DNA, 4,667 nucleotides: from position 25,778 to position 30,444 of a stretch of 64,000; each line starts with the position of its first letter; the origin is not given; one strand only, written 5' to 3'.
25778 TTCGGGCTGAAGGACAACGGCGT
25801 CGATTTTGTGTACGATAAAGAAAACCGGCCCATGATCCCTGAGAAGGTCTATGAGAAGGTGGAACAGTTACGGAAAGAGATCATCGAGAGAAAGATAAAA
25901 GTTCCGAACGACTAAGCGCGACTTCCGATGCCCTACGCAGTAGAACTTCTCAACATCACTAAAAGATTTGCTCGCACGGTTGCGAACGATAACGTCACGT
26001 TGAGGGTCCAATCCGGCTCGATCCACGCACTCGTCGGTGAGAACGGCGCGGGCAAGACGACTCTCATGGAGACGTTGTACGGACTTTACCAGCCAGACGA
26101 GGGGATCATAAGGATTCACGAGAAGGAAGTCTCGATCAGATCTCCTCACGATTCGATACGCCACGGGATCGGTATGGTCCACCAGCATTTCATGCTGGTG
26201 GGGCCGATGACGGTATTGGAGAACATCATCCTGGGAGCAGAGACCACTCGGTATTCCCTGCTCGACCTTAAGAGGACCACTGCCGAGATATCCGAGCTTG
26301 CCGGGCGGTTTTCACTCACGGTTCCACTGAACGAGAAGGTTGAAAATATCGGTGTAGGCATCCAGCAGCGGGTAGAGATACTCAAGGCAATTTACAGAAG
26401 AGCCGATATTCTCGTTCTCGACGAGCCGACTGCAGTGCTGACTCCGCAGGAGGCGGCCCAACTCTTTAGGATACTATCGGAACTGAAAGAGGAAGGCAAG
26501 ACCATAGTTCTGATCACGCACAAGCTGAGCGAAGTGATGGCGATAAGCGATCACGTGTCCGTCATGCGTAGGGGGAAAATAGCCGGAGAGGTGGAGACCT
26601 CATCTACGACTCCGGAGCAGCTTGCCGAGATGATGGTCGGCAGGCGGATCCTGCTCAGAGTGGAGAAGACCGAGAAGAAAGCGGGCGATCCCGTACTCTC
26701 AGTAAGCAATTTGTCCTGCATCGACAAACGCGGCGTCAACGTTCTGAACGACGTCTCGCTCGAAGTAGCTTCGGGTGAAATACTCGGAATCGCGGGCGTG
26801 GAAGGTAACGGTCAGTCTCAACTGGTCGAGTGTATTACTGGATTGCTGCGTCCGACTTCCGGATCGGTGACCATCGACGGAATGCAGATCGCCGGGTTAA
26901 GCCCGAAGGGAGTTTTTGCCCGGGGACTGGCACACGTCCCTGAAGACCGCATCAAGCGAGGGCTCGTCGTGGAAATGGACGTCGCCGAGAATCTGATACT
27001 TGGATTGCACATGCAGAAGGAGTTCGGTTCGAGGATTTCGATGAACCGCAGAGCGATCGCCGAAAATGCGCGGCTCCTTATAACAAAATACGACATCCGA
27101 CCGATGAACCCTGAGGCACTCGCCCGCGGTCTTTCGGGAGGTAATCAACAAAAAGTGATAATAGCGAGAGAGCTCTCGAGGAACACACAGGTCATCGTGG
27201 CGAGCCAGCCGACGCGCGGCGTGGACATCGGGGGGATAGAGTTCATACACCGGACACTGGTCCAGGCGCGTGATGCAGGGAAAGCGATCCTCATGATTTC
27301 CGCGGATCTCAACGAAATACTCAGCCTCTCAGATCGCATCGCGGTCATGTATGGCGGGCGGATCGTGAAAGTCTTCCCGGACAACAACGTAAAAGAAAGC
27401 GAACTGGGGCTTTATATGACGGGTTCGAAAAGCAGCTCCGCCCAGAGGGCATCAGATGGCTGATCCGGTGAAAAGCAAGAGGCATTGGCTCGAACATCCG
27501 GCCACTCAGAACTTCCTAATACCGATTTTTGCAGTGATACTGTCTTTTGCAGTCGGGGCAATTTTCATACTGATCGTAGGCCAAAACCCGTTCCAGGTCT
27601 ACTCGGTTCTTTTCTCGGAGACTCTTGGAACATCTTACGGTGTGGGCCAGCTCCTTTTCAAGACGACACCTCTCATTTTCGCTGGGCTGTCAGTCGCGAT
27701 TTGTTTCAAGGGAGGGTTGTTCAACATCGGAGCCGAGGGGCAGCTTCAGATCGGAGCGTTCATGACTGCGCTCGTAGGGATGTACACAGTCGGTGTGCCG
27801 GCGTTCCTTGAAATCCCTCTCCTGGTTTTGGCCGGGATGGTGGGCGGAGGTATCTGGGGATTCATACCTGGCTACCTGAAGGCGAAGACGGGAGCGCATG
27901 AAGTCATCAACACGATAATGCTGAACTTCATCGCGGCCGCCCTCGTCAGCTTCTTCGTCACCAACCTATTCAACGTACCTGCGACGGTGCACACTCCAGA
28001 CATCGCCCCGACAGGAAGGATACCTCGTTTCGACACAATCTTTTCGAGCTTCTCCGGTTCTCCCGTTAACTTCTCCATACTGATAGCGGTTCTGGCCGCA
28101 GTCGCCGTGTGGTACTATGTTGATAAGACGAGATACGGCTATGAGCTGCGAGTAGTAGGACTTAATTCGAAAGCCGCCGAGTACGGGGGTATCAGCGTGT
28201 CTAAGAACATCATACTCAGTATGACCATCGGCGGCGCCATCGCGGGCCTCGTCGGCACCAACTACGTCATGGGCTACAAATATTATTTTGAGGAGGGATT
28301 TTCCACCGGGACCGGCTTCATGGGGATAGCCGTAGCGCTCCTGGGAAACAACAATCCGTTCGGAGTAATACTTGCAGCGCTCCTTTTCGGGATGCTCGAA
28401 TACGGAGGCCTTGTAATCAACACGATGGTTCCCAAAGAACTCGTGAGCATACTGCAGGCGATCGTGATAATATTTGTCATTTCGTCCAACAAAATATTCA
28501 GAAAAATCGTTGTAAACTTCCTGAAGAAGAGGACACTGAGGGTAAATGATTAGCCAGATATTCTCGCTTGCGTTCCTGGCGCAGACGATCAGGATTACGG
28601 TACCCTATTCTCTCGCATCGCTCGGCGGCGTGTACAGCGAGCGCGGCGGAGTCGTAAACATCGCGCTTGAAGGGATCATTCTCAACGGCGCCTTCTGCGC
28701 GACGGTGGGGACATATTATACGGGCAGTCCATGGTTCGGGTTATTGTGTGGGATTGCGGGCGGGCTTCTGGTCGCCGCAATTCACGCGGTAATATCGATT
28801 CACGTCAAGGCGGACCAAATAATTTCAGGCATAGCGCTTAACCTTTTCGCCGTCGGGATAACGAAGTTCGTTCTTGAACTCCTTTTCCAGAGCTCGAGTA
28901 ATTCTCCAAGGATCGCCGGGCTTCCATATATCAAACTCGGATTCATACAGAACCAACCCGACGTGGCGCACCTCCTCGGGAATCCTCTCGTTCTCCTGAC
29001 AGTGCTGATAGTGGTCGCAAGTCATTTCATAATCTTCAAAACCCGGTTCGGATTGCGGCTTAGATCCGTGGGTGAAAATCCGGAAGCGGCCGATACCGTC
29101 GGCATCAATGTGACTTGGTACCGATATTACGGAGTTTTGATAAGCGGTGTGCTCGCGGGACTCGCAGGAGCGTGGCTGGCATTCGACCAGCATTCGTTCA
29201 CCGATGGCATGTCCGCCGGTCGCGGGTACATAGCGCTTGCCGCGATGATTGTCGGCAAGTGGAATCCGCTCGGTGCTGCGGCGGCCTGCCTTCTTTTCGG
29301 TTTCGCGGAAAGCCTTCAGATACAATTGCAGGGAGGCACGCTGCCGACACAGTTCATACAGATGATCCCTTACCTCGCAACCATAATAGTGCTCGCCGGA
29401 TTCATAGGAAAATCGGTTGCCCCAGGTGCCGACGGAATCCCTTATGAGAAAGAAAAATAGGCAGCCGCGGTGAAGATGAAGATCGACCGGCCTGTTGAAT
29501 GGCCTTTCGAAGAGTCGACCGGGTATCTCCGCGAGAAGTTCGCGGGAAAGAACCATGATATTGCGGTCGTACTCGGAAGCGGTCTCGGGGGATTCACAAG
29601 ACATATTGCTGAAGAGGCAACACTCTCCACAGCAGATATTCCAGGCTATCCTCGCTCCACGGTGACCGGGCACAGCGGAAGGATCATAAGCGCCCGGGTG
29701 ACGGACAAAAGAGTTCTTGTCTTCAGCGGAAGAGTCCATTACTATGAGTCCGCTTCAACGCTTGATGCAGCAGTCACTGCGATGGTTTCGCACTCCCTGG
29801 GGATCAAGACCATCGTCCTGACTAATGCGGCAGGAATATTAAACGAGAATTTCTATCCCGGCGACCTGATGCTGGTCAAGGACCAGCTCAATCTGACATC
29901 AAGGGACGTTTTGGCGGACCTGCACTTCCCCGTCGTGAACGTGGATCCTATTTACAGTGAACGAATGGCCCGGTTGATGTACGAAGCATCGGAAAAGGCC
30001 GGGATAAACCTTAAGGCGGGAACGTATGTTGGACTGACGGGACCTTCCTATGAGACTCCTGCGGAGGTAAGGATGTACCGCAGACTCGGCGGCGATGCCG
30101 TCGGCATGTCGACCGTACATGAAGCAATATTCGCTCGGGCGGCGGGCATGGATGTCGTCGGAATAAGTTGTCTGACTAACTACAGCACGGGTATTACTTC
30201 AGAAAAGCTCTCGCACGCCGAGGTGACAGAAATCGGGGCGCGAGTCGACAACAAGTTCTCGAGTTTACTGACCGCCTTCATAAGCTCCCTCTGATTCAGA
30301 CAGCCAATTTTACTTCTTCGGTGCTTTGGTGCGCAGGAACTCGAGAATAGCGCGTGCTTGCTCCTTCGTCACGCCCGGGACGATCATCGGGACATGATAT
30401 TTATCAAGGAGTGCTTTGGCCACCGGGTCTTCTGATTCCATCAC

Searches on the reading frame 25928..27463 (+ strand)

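Call 4: search_protein_families(library=pfam, proteins=[window:25928-27463:+], max_evalue=0.01)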
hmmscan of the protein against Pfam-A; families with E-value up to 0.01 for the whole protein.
window:25928-27463:+ (511 aa): 9 families
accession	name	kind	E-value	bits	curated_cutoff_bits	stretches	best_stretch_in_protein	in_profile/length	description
PF00005.33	ABC_tran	-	1.2e-50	172.1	25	2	21-169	2-137/137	ABC transporter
PF13304.12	AAA_21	-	4.5e-09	37.2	27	1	32-60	1-42/304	AAA domain, putative AbiEii toxin, Type IV TA system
PF13175.12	AAA_15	-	2.2e-05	24.7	32.1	0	32-57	25-50/374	AAA ATPase domain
PF13555.12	AAA_29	-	0.00011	22.2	27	1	23-51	15-43/61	P-loop containing region of AAA domain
PF13401.12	AAA_22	-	0.00015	22.6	27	1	30-196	5-122/130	AAA domain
PF02463.25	SMC_N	-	0.00035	20.5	40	0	17-54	12-49/220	RecF/RecN/SMC N terminal domain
PF13604.12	AAA_30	-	0.00082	19.6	27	0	28-68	15-49/191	AAA domain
PF13476.12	AAA_23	-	0.0021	19.2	27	0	31-50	20-39/201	AAA domain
PF00308.24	Bac_DnaA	-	0.0024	18.5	23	0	147-203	86-143/162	Bacterial DnaA ATPAse domain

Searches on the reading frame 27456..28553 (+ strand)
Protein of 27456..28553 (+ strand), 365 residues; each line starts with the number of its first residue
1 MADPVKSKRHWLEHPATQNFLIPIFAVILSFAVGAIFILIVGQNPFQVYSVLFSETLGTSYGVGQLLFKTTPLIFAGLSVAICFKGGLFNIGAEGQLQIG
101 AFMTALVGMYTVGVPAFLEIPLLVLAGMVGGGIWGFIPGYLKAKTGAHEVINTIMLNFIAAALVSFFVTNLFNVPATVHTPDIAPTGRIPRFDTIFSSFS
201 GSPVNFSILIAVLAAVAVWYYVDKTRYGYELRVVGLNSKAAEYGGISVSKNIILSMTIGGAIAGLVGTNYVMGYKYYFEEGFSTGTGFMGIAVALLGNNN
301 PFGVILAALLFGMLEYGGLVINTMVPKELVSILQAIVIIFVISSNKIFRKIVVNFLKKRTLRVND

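Call 4: search_protein_families(library=pfam, proteins=[window:27456-28553:+], max_evalue=0.01)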
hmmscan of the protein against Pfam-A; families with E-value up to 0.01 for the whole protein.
window:27456-28553:+ (365 aa): 1 family
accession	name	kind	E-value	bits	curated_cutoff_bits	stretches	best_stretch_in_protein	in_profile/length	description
PF02653.21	BPD_transp_2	-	4.3e-49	167.5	26.8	1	65-341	4-268/269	Branched-chain amino acid transport system / permease component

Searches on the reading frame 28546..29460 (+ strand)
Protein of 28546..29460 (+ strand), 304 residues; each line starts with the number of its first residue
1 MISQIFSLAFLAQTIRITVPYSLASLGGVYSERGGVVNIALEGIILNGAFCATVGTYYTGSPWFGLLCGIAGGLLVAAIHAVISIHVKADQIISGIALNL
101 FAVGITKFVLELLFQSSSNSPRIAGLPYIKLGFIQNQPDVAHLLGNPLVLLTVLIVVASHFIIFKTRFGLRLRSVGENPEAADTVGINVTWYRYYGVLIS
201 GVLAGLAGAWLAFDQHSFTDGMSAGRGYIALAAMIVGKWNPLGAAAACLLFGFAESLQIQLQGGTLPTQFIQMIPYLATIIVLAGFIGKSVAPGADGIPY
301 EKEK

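Call 4: search_protein_families(library=pfam, proteins=[window:28546-29460:+], max_evalue=0.01)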
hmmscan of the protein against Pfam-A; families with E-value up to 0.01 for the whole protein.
window:28546-29460:+ (304 aa): 1 family
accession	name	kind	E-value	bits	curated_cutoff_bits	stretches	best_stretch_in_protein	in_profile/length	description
PF02653.21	BPD_transp_2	-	9.2e-45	153.3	26.8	1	12-283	3-269/269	Branched-chain amino acid transport system / permease component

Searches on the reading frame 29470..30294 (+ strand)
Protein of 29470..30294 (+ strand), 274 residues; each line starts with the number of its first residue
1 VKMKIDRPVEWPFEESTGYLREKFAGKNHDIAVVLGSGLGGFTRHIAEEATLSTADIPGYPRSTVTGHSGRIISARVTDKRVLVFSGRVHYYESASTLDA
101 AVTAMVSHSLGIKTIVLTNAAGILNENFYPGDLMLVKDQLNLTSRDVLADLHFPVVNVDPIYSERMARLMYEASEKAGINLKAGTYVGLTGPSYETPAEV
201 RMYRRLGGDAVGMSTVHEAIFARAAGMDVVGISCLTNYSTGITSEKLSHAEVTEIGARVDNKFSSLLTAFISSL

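Call 4: search_protein_families(library=pfam, proteins=[window:29470-30294:+], max_evalue=0.01)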
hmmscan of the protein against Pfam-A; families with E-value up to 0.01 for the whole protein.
window:29470-30294:+ (274 aa): 1 family
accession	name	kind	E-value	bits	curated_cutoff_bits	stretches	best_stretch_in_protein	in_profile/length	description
PF01048.26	PNP_UDP_1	-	1.7e-44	152.4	25.1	1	31-271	2-232/233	Phosphorylase superfamily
